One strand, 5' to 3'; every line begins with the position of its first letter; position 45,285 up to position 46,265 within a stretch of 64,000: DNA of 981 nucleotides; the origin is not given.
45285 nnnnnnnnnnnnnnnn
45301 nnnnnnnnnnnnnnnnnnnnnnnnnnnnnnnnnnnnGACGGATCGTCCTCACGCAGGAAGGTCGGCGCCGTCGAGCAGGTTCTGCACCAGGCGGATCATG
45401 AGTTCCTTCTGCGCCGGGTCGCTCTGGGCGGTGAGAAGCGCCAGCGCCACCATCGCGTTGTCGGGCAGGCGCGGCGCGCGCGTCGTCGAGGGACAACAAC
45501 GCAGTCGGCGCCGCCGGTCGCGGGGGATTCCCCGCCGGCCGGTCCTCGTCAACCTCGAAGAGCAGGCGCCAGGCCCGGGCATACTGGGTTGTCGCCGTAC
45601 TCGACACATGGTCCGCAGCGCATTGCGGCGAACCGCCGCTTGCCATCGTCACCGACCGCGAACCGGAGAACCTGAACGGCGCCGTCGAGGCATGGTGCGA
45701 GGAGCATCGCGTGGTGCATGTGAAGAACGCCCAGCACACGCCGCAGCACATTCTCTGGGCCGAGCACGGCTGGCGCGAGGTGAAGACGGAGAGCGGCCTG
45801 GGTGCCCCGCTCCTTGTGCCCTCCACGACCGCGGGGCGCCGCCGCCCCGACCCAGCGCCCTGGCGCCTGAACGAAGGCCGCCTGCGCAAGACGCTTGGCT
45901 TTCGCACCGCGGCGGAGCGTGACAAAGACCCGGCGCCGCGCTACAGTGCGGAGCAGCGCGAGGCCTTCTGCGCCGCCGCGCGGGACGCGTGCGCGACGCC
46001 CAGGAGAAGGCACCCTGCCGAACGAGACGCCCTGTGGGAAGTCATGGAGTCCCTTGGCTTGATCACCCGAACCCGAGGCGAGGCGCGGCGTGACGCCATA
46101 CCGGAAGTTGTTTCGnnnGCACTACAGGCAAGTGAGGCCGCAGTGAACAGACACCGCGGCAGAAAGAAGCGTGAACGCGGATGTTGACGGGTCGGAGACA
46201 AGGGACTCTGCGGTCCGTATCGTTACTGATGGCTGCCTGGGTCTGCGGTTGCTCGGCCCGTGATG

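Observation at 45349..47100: Putative integrated-element scar: integrase-core remnant, low-GC lipoprotein gene and a tRNA 3'-end fragment with CCA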

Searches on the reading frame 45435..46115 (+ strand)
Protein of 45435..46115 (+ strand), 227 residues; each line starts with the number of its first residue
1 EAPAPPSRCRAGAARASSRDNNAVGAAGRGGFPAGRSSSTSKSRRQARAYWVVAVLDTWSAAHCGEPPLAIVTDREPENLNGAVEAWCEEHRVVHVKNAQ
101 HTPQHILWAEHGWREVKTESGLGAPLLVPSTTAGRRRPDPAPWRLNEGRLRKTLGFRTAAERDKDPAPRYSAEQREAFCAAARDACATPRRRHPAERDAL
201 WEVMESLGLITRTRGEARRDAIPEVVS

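Call 15: search_protein_families(library=pfam, proteins=[window:45435-46115:+], max_evalue=10)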
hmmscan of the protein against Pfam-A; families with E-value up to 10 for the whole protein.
seq(227 aa): 1 family
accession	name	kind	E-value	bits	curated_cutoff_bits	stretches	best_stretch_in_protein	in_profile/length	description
PF00665.32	rve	-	0.11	13.2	32.6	1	54-96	53-95/102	Integrase core domain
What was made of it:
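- On IS481/IS3-like insertion sequence: The window translation scores only E=0.11 against Pfam rve (call 15).
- Checked: Pfam rve scores E=0.11 on the window translation (call 15).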

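Call 16: search_protein_families(library=phrogs, proteins=[window:45435-46115:+], max_evalue=10)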
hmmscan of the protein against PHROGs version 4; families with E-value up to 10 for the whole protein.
seq(227 aa): 0 families

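Call 36: search_dna_similar(query=window:45567-46115:+, collection=plasmids, mode=protein, max_evalue=10, max_rows=15)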
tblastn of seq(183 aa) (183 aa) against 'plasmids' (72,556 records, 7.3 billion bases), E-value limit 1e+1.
Records with a match: 14; places in all: 14; records where one place covers at least 80% of the query: 0.
Best place of each record, by identity: <60% 14.
By first word of the organism name: Acinetobacter 13; Shinella 1.
By predicted mobility (MOB-suite, as given by PLSDB): mobilizable 8; non-mobilizable 6.
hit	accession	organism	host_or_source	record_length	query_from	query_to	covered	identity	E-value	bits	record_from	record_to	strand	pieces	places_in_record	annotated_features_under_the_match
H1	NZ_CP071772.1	Acinetobacter towneri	porcine,cell culture,feces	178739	24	76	29%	34.0%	4e+0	35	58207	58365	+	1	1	none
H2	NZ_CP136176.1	Acinetobacter baumannii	hospital environment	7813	24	75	28%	34.6%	2e+0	37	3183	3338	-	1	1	none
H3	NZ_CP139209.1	Acinetobacter baumannii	chicken,throat swab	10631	24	75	28%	34.6%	2e+0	37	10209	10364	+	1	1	none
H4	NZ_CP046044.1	Acinetobacter towneri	swine,mixed culture,feces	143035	24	75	28%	34.6%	3e+0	36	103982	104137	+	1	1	none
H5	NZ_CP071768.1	Acinetobacter towneri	porcine,cell culture,feces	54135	24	75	28%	34.6%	5e+0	35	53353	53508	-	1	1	IS3 family transposase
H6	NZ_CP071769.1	Acinetobacter towneri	porcine,cell culture,feces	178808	24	75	28%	34.6%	5e+0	35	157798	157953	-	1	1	IS3-like element ISAba20 family transposase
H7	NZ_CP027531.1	Acinetobacter baumannii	-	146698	24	75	28%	34.6%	5e+0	35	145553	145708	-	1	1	IS3 family transposase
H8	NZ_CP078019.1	Acinetobacter junii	whole organism,washroom sink in ...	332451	24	75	28%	34.6%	5e+0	35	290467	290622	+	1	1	IS3 family transposase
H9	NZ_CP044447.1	Acinetobacter indicus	goose,stool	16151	24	75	28%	34.6%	5e+0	35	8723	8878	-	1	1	IS3-like element ISAba20 family transposase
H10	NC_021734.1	Acinetobacter baumannii BJAB0715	-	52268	24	75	28%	34.6%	5e+0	35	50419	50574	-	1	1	IS3-like element ISAba20 family transposase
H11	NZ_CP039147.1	Acinetobacter sp. 10FS3-1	pig,feces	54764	24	75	28%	34.6%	5e+0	35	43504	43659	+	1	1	IS3-like element ISAba20 family transposase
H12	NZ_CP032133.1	Acinetobacter chinensis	Culture,Sewage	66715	24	75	28%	34.6%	5e+0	35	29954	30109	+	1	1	IS3-like element ISAba20 family transposase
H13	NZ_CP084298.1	Acinetobacter baumannii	a feces sample of chicken origin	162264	24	75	28%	34.6%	5e+0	35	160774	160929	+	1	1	IS3-like element ISAba20 family transposase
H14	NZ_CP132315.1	Shinella oryzae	Homo sapiens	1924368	23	71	27%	33.3%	7e+0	35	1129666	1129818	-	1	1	none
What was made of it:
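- Tried and rejected: tblastn of the rve fragment against plasmids gave only E=2-7 hits on IS3 transposases (call 36).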

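Call 38: find_homologous_proteins(query=window:45567-46115:+, max_evalue=0.01)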
Query seq(183 aa) (183 aa): 2 proteins with E <= 0.01 among 535 candidates.
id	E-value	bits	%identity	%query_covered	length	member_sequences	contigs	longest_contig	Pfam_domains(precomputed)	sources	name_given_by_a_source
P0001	1.2e-83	298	99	74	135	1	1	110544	-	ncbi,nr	ncbi:MAG: hypothetical protein HY812_03560 [Planctomycetes bacterium]|nr:hypothetical protein [Planc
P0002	2.0e-65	238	66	96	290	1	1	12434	-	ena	-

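Call 40: find_encoding_contigs(protein=P0002, flank=10000)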
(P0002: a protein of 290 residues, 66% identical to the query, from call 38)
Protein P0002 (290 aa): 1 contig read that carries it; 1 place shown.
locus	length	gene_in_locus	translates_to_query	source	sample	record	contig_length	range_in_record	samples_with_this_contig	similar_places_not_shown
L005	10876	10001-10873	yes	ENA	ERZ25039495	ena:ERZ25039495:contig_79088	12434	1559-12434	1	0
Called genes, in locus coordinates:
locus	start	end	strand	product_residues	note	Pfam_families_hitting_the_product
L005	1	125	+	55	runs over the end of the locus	-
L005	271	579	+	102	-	-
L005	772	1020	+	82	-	-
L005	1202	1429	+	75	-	-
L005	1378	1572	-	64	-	-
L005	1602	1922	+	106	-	-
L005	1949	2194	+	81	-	-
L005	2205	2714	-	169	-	-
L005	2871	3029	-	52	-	-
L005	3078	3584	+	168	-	-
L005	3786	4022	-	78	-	-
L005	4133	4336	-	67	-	PF00376:MerR (faint), PF12728:HTH_17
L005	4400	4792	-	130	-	-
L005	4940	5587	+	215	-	-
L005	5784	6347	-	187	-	PF13276:HTH_21 (weak)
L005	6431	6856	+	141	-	-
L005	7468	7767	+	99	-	-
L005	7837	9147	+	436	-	PF01527:HTH_Tnp_1 (faint), PF13384:HTH_23 (faint), PF13551:HTH_29 (faint), PF13518:HTH_28 (weak), PF13565:HTH_32, PF00665:rve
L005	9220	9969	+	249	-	-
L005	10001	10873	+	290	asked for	-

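Call 41: find_encoding_contigs(protein=P0001, flank=10000)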
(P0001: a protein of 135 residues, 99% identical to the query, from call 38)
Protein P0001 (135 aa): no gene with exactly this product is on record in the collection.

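Call 43: search_protein_families(library=pfam, proteins=[P0002, L005:7837-9147:+, L005:9220-9969:+, L005:5784-6347:-, L005:4940-5587:+, L005:3078-3584:+, L005:2205-2714:-], max_evalue=1)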
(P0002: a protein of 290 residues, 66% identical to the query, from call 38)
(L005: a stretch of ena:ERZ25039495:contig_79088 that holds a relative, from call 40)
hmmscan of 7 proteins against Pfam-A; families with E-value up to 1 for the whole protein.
P0002 (290 aa): 2 families
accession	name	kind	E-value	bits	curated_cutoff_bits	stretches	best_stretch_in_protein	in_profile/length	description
PF00665.32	rve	-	0.00014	22.5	32.6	1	88-159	31-102/102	Integrase core domain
PF13683.12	rve_3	-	0.018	15.2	26.5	1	150-214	4-66/67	Integrase core domain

L005:7837-9147:+ (436 aa): 11 families
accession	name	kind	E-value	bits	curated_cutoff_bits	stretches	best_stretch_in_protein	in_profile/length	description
PF00665.32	rve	-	1.5e-18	67.3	32.6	1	224-298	2-78/102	Integrase core domain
PF13565.12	HTH_32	-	1.5e-12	48.3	33.7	2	122-196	3-72/73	Homeodomain-like domain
PF01527.26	HTH_Tnp_1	-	2.2e-10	41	24.1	2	21-74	5-57/75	Transposase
PF13518.12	HTH_28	-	5e-10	39.7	25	2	93-139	2-47/52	Helix-turn-helix domain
PF13384.12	HTH_23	-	6e-08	32.7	24.6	1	89-136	3-49/50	Homeodomain-like domain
PF13551.12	HTH_29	-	1.6e-06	28.5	28.1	2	107-142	15-51/64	Winged helix-turn helix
PF06627.17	DUF1153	-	0.0071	16.9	23.5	0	21-71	28-78/87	Protein of unknown function (DUF1153)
PF13276.12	HTH_21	-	0.021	15.5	28.1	1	157-211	6-59/60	HTH-like domain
PF13592.12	HTH_33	-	0.087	12.9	25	1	173-202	7-36/60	Winged helix-turn helix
PF13613.12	HTH_Tnp_4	-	0.14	12.2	27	1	90-126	5-41/53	Helix-turn-helix of DDE superfamily endonuclease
PF05225.22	HTH_psq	-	0.4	10.9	20.4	0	201-218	27-44/45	helix-turn-helix, Psq domain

L005:9220-9969:+ (249 aa): 0 families

L005:5784-6347:- (187 aa): 4 families
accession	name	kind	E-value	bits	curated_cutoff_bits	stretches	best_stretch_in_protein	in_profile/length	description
PF13276.12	HTH_21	-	2.1e-07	31.5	28.1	1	5-54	6-58/60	HTH-like domain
PF13565.12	HTH_32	-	0.00018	22.4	33.7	1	4-43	32-73/73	Homeodomain-like domain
PF00665.32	rve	-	0.00055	20.6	32.6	1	72-164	10-99/102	Integrase core domain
PF01498.24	HTH_Tnp_Tc3_2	-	0.0013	19.4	31.5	1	6-50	2-46/72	Transposase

L005:4940-5587:+ (215 aa): 0 families

L005:3078-3584:+ (168 aa): 0 families

L005:2205-2714:- (169 aa): 0 families

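Call 55: find_related_loci(query=P0002, collection=viral_contigs, flank=10000)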
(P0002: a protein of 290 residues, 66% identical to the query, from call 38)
Query P0002 (290 aa) in viral_contigs; peptide patterns used: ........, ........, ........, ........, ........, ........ (x = any residue, [..] = any of these).
19 stretches matched a pattern, but none encodes a relative of the query by tblastn (E <= 1e-3).

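Call 63: search_protein_families(library=phrogs, proteins=[P0002, L005:7837-9147:+, L005:9220-9969:+, L005:5784-6347:-, L005:4940-5587:+, L005:3078-3584:+, L005:2205-2714:-, L005:4400-4792:-, L005:4133-4336:-, L005:6431-6856:+], max_evalue=0.01)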
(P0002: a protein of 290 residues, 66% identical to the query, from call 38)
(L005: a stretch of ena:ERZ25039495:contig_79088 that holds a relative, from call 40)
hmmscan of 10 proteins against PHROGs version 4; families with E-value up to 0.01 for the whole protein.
P0002 (290 aa): 2 families
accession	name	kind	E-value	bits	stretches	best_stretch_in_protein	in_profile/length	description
phrog_157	-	integration and excision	7.5e-06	26.2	1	102-214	370-479/580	transposase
phrog_956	-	integration and excision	0.0056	16.7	1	106-232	87-211/436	transposase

L005:7837-9147:+ (436 aa): 9 families
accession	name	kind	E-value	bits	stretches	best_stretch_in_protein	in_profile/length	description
phrog_8463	-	integration and excision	5.6e-24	85.8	1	104-296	23-211/380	transposase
phrog_157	-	integration and excision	8.5e-24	85.5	1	94-295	205-399/580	transposase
phrog_310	-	integration and excision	6.8e-19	69.1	1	111-297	151-352/696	transposase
phrog_151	-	integration and excision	5.1e-17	62.6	1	14-167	55-205/582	transposase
phrog_956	-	integration and excision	3e-08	34.1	1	204-296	17-114/436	transposase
phrog_8347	-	unknown function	8.9e-08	33.1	1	214-278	26-89/95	-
phrog_4869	-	unknown function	2.5e-06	28.5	1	171-267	64-167/172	-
phrog_10624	-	unknown function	0.00026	21.6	0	106-218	28-143/165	-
phrog_9038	-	unknown function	0.005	17.5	1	215-287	114-185/186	-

L005:9220-9969:+ (249 aa): 0 families

L005:5784-6347:- (187 aa): 2 families
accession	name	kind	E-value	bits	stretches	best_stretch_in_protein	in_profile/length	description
phrog_157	-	integration and excision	9.2e-06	25.9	1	4-113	251-374/580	transposase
phrog_4869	-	unknown function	3.3e-05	24.9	1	13-49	59-95/172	-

L005:4940-5587:+ (215 aa): 0 families

L005:3078-3584:+ (168 aa): 0 families

L005:2205-2714:- (169 aa): 0 families

L005:4400-4792:- (130 aa): 0 families

L005:4133-4336:- (67 aa): 15 families
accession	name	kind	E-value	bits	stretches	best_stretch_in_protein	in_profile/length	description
phrog_66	-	integration and excision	7.1e-12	46.7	1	1-63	93-156/412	excisionase and transcriptional regulator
phrog_57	-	head and packaging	1.9e-07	32.1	1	2-62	13-74/199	terminase small subunit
phrog_7338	-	unknown function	2.5e-06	28.6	1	1-53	30-83/87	-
phrog_668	-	DNA, RNA and nucleotide metabolism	5.3e-06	27.2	1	1-51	63-114/181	HTH DNA binding protein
phrog_15534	-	DNA, RNA and nucleotide metabolism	1.3e-05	26.6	1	2-50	44-91/93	HTH DNA binding protein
phrog_10045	-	DNA, RNA and nucleotide metabolism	3.8e-05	24.5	1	1-43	20-63/74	HTH DNA binding protein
phrog_12527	-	integration and excision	6.3e-05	24.1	1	2-56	30-84/130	excisionase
phrog_1840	-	integration and excision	0.00011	23.6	1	3-61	8-66/90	excisionase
phrog_6401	-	DNA, RNA and nucleotide metabolism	0.00025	21.9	1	1-51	9-60/64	DNA binding protein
phrog_1864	-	unknown function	0.00044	21.1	1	13-52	32-71/73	-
phrog_597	-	DNA, RNA and nucleotide metabolism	0.00076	20.5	1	2-63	113-177/200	DNA binding protein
phrog_2907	-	integration and excision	0.0013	20.1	1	2-31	7-36/117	excisionase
phrog_6620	-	integration and excision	0.0047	17.5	1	1-49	1-51/201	transposase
phrog_7506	-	integration and excision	0.0064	17.9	1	2-42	16-54/78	recombination directionality factor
phrog_28156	-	unknown function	0.0097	17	0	2-62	10-67/156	-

L005:6431-6856:+ (141 aa): 0 families
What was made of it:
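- L005 shows no integrase within the 10.9 kb held (calls 40, 43, 63). In L005 the block is surrounded on both sides by small ORFs without Pfam hits, like element DNA, and an excisionase-like HTH_17 gene lies 2.4 kb away (calls 40, 63).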
